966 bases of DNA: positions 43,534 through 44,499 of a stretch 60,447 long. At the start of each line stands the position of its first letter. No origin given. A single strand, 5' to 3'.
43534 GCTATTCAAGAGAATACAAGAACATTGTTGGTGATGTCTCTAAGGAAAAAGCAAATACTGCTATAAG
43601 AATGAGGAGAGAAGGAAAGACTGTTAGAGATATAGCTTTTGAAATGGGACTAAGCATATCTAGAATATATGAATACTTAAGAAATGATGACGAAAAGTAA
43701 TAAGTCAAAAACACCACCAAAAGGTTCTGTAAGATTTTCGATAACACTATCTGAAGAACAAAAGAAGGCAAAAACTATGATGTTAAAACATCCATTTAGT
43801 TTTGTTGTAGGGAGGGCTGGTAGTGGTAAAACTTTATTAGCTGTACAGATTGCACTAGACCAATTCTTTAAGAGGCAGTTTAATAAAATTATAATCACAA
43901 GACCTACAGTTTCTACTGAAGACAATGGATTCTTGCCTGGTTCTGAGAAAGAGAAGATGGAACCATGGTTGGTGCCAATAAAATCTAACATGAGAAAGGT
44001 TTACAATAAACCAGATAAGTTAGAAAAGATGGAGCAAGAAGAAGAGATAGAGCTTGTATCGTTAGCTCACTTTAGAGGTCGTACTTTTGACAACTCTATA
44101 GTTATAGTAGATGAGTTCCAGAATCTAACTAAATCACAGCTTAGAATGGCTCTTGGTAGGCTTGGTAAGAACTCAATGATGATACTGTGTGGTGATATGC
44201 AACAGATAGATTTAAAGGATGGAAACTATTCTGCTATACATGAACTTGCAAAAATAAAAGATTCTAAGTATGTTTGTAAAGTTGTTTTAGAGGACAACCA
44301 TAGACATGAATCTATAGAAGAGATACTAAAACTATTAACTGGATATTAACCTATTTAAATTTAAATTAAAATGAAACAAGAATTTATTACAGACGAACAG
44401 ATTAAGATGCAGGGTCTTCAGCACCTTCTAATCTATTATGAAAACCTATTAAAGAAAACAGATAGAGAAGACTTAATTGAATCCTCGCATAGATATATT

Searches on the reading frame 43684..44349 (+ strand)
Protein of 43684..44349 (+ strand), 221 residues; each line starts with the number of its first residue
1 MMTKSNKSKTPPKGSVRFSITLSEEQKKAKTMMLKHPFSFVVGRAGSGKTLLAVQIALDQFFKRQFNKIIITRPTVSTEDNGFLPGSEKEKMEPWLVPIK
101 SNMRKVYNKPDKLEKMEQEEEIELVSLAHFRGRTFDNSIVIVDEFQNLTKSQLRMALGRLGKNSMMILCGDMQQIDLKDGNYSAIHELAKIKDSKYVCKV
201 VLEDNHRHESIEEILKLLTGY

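Call 94: search_protein_families(library=pfam, proteins=[window:43684-44349:+], max_evalue=0.001)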
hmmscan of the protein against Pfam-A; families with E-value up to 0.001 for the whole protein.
window:43684-44349:+ (221 aa): 9 families
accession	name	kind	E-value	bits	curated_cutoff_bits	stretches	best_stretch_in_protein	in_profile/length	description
PF02562.22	PhoH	-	5.5e-53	179.9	27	1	23-217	6-203/205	PhoH-like protein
PF13245.12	AAA_19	-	1.4e-07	32.2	25.1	0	125-175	79-129/134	AAA domain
PF13604.12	AAA_30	-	1.4e-07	31.9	27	0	21-53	1-35/191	AAA domain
PF01443.25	Viral_helicase1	-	2.7e-05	24.5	21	0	130-198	53-120/228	Viral superfamily 1 RNA helicase core domain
PF09848.15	SLFN-g3_helicase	-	6.2e-05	22.9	24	1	40-210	5-163/354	Schlafen group 3, DNA/RNA helicase domain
PF00580.27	UvrD-helicase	-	6.7e-05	23.1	23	0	138-174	214-250/271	UvrD/REP helicase N-terminal domain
PF00270.35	DEAD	-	0.00015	22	26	0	25-81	3-60/167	DEAD/DEAH box helicase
PF13401.12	AAA_22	-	0.00019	22.2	27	0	38-156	7-104/130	AAA domain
PF20720.3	nSTAND3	-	0.00044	20.4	27.2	0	26-63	7-44/155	Novel STAND NTPase 3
